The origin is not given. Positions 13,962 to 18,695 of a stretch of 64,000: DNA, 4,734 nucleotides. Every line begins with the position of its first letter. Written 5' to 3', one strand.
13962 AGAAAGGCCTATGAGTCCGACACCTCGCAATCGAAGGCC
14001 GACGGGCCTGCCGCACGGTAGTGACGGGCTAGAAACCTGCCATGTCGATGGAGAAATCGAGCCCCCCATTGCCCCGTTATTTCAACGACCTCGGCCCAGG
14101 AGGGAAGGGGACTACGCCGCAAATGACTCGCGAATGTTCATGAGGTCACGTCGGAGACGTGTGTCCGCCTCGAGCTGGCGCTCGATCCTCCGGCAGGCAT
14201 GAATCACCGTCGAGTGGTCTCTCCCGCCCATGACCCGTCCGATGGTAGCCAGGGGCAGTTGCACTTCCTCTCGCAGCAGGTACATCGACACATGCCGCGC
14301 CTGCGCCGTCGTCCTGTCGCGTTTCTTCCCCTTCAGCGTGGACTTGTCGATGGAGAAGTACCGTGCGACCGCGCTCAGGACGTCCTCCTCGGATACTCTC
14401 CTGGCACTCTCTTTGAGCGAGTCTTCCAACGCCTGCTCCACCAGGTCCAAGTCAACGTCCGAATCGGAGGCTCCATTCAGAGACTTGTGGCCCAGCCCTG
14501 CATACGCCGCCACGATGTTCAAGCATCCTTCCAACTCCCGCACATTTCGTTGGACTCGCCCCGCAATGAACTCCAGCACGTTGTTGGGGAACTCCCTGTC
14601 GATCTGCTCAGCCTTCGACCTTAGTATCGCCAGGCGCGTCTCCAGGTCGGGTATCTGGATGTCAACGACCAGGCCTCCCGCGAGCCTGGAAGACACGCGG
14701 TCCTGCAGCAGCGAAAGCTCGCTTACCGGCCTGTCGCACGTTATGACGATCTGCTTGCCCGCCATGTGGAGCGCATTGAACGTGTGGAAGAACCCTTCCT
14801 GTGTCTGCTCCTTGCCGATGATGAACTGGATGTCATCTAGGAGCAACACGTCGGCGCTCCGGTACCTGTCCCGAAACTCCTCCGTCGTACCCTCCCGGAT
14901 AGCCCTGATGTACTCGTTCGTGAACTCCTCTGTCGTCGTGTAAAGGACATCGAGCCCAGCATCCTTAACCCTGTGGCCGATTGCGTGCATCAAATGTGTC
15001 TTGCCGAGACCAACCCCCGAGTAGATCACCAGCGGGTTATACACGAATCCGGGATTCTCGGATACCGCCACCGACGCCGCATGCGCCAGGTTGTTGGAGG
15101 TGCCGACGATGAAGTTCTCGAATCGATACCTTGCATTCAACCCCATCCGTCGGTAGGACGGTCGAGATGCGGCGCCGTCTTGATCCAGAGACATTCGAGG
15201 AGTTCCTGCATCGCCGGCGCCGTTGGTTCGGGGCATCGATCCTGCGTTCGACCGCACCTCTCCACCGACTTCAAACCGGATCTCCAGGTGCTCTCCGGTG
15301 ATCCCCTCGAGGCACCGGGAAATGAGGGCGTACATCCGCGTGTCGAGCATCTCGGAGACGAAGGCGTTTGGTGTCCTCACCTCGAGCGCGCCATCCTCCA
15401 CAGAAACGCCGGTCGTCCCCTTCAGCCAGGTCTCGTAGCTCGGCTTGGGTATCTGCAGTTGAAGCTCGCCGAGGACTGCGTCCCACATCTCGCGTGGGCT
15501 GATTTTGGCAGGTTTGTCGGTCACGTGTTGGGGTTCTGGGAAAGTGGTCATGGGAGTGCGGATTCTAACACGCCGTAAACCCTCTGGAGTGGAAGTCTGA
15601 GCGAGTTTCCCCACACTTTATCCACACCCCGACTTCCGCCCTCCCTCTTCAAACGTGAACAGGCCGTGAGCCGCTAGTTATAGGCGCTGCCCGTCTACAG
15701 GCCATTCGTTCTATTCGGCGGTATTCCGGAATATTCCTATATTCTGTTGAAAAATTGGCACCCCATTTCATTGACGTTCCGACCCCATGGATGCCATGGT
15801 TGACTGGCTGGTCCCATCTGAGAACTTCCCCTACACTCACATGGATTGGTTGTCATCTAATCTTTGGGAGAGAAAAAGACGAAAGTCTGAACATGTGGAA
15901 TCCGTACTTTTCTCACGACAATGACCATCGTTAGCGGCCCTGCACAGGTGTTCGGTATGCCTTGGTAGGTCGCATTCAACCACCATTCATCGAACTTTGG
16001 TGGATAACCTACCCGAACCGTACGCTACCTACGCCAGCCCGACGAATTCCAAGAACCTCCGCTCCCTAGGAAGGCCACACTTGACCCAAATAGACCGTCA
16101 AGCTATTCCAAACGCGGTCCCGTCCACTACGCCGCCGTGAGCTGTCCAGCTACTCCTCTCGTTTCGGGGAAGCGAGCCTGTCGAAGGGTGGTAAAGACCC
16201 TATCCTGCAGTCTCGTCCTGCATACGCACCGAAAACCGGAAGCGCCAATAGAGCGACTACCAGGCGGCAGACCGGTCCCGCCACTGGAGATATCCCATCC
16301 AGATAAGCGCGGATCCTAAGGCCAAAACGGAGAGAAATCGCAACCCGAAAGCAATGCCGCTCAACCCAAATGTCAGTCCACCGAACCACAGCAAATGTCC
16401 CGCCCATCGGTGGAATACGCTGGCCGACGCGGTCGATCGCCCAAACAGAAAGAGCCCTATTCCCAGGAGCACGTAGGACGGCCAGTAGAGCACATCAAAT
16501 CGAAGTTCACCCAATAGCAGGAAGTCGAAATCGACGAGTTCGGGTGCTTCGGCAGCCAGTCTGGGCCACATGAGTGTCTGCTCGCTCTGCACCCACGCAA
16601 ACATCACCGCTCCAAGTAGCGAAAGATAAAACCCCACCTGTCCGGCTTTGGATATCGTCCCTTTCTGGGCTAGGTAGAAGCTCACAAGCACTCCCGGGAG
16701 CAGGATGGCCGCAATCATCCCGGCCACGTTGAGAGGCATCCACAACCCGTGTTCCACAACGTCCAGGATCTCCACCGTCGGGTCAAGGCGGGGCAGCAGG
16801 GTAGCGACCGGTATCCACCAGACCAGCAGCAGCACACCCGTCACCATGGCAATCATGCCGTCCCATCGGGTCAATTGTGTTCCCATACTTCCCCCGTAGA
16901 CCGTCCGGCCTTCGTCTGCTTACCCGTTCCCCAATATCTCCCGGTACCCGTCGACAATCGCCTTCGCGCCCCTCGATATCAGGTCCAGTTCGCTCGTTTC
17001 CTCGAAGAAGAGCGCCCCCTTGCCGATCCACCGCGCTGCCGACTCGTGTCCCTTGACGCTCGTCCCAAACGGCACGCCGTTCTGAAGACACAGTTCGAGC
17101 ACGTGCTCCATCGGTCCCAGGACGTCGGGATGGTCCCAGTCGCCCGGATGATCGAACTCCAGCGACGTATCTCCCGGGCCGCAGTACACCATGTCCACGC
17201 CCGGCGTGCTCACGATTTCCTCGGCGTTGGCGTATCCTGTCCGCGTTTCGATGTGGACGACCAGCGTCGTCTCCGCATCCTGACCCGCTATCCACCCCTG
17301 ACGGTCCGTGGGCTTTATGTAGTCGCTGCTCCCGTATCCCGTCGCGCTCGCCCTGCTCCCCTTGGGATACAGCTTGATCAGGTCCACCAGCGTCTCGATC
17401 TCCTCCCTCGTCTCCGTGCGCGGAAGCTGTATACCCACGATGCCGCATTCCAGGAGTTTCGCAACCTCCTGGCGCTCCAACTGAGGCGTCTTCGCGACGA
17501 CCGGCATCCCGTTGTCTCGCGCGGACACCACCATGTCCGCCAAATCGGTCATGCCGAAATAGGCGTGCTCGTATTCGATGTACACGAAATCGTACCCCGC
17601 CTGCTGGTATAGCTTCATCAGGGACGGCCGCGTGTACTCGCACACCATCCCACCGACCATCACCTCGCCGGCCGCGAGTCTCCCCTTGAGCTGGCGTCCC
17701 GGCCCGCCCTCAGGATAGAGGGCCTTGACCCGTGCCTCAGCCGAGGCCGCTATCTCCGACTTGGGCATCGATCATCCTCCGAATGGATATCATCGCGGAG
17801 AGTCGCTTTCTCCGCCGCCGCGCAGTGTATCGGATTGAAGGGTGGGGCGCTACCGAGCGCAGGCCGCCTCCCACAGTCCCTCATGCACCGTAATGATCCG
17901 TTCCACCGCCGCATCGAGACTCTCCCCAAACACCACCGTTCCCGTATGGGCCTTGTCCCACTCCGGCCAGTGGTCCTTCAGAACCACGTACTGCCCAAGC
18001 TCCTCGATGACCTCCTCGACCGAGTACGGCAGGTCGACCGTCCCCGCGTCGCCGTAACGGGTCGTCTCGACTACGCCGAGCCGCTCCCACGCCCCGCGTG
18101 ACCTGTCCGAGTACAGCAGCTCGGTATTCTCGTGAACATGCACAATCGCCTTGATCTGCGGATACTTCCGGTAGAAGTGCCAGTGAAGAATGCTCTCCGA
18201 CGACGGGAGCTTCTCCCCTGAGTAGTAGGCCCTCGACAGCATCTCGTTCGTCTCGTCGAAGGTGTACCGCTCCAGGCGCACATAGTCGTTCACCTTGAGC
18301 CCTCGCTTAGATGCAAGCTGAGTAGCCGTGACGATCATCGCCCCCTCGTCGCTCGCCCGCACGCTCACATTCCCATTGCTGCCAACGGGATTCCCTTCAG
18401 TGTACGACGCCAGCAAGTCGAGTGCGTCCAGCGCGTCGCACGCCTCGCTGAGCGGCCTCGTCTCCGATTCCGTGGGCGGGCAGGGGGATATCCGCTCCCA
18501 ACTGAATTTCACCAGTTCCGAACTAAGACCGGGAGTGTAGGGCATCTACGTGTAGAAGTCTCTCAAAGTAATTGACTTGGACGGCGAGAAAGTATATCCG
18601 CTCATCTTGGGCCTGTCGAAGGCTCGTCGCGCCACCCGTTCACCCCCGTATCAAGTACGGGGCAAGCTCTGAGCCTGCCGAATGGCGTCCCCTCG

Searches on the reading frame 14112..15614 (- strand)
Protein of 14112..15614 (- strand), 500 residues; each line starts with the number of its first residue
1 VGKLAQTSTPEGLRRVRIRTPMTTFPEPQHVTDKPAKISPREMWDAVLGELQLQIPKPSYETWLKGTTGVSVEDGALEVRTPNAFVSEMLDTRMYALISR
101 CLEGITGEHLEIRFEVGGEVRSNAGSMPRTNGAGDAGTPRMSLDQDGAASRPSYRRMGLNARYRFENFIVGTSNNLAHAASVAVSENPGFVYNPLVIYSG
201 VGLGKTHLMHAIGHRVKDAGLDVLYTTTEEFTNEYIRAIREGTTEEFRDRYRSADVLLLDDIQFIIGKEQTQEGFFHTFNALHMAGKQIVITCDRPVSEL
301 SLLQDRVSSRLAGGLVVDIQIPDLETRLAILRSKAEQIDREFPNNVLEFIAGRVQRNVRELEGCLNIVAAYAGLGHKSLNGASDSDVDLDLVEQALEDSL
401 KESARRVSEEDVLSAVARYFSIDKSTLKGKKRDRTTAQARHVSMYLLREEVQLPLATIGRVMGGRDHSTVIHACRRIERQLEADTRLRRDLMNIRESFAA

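Call 18: search_protein_families(library=pfam, proteins=[window:14112-15614:-], max_evalue=0.001)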
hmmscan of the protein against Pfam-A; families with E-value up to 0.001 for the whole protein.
window:14112-15614:- (500 aa): 5 families
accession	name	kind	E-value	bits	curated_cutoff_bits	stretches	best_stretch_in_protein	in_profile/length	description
PF00308.24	Bac_DnaA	-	4.7e-61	206.1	23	1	159-318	1-162/162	Bacterial DnaA ATPAse domain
PF08299.17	Bac_DnaA_C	-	3.2e-25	88.4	31.5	1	410-477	2-69/69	Bacterial dnaA protein helix-turn-helix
PF01695.23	IstB_IS21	-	2.1e-09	37.7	24.1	1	195-301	95-200/238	IstB-like ATP binding protein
PF11638.13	DnaA_N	-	1e-08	35.2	24.6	1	42-102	2-63/65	DnaA N-terminal domain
PF00004.35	AAA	-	9.4e-05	23.3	21.2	1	197-278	3-91/131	ATPase family associated with various cellular activities (AAA)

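Call 21: find_related_loci(query=window:14112-15614:-, collection=genome_contigs, flank=10000)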
Query window:14112-15614:- (500 aa) in genome_contigs; peptide patterns used: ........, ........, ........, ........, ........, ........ (x = any residue, [..] = any of these).
413 stretches matched a pattern; 355 encode a relative of the query (tblastn E <= 1e-3); the best 80 are kept; 80 distinct loci.
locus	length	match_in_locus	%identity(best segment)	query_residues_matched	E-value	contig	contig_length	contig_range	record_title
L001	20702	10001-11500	94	1-500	0e+0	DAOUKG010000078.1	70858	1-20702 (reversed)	MAG TPA_asm: Dehalococcoidia bacterium isolate S5_317 k113_1364836, whole genome shotgun sequence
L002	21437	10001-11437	95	23-500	0e+0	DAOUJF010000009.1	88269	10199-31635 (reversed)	MAG TPA_asm: Dehalococcoidia bacterium isolate S32_247 k113_743259, whole genome shotgun sequence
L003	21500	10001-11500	86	3-498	0e+0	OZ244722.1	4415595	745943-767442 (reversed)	MAG: Dehalococcoidia bacterium isolate b077b08e-e145-448e-a96a-cce4e44968b6 genome assembly, chromosome: 1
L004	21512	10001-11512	84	1-500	0e+0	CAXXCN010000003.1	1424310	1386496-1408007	MAG: Dehalococcoidia bacterium isolate e66569de-989e-459c-8942-bbbb2819a0b0 genome assembly, contig: contig_3, whole gen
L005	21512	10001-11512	84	1-500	0e+0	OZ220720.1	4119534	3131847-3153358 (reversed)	MAG: Dehalococcoidia bacterium isolate c1ccb28d-03af-49da-9b48-84a9185dfe7a genome assembly, chromosome: 1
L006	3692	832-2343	84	1-500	0e+0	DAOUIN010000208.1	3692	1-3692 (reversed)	MAG TPA_asm: Dehalococcoidia bacterium isolate S25_171 k133_58156, whole genome shotgun sequence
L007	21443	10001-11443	86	23-498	0e+0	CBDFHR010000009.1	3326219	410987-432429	MAG: Dehalococcoidia bacterium isolate d69144cb-8fdf-44db-909b-5cac20385fca genome assembly, contig: contig_9, whole gen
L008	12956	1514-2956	84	25-500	0e+0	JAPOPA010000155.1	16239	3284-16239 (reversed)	MAG: Chloroflexota bacterium isolate APA_bin_48 c_000000470911, whole genome shotgun sequence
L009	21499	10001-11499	95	1-500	0e+0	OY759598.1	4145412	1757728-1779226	MAG: Dehalococcoidia bacterium isolate 9e3974e8-1b76-4a2a-ace1-a6b9f67a3735 genome assembly, chromosome: 1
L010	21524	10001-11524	78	1-500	0e+0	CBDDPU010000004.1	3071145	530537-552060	MAG: Dehalococcoidia bacterium isolate f7799225-1c54-49ab-8ee4-b01798a0f060 genome assembly, contig: contig_4, whole gen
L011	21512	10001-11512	84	1-500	0e+0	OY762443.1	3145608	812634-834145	MAG: Dehalococcoidia bacterium isolate e17dd254-e2e4-46ca-aa76-34ed56c1cae1 genome assembly, chromosome: 1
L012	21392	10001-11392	75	41-500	0e+0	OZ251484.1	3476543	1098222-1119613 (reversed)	MAG: Dehalococcoidia bacterium isolate ef173376-b59c-4e26-81a4-37713676cc5d genome assembly, chromosome: 1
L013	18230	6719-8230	85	1-500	0e+0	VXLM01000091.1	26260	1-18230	MAG: Dehalococcoidia bacterium isolate SB0661_bin_13 NODE_1679_length_26260_cov_21.367144, whole genome shotgun sequence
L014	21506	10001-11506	85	3-500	0e+0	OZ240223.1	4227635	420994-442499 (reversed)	MAG: Dehalococcoidia bacterium isolate f6a585c4-e35e-4cc9-a722-66a179f45198 genome assembly, chromosome: 1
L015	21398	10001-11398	58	42-499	7e-175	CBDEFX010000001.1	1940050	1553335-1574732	MAG: Dehalococcoidia bacterium isolate bd3fcf20-00e0-4c08-a004-f645cab7dc39 genome assembly, contig: contig_1, whole gen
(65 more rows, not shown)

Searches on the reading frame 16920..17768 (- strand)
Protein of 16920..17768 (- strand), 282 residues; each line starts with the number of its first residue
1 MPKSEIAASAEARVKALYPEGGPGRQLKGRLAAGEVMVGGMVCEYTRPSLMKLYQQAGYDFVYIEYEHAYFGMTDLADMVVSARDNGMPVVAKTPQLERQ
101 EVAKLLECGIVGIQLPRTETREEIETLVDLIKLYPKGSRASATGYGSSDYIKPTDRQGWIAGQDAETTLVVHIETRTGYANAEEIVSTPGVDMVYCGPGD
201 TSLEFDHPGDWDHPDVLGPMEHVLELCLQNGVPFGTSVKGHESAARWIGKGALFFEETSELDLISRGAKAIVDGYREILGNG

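Call 18: search_protein_families(library=pfam, proteins=[window:16920-17768:-], max_evalue=0.001)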
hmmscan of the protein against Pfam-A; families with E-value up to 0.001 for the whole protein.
window:16920-17768:- (282 aa): 1 family
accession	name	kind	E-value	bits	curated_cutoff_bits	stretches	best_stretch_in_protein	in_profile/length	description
PF03328.21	HpcH_HpaI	-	1.1e-21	77.6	25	1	46-259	9-213/221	HpcH/HpaI aldolase/citrate lyase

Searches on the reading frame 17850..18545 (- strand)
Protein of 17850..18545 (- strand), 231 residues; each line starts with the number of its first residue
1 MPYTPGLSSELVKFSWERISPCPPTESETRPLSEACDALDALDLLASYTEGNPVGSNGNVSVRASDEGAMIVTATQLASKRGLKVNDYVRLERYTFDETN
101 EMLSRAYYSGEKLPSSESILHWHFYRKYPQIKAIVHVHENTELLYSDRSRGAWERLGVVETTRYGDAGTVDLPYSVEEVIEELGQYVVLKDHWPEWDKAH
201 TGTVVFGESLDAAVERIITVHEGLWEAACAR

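Call 18: search_protein_families(library=pfam, proteins=[window:17850-18545:-], max_evalue=0.001)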
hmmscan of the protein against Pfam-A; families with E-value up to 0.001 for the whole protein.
window:17850-18545:- (231 aa): 1 family
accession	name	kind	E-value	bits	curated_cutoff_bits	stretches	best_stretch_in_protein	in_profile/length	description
PF00596.27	Aldolase_II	-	6.8e-14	52.6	22.2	1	53-222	16-177/183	Class II Aldolase and Adducin N-terminal domain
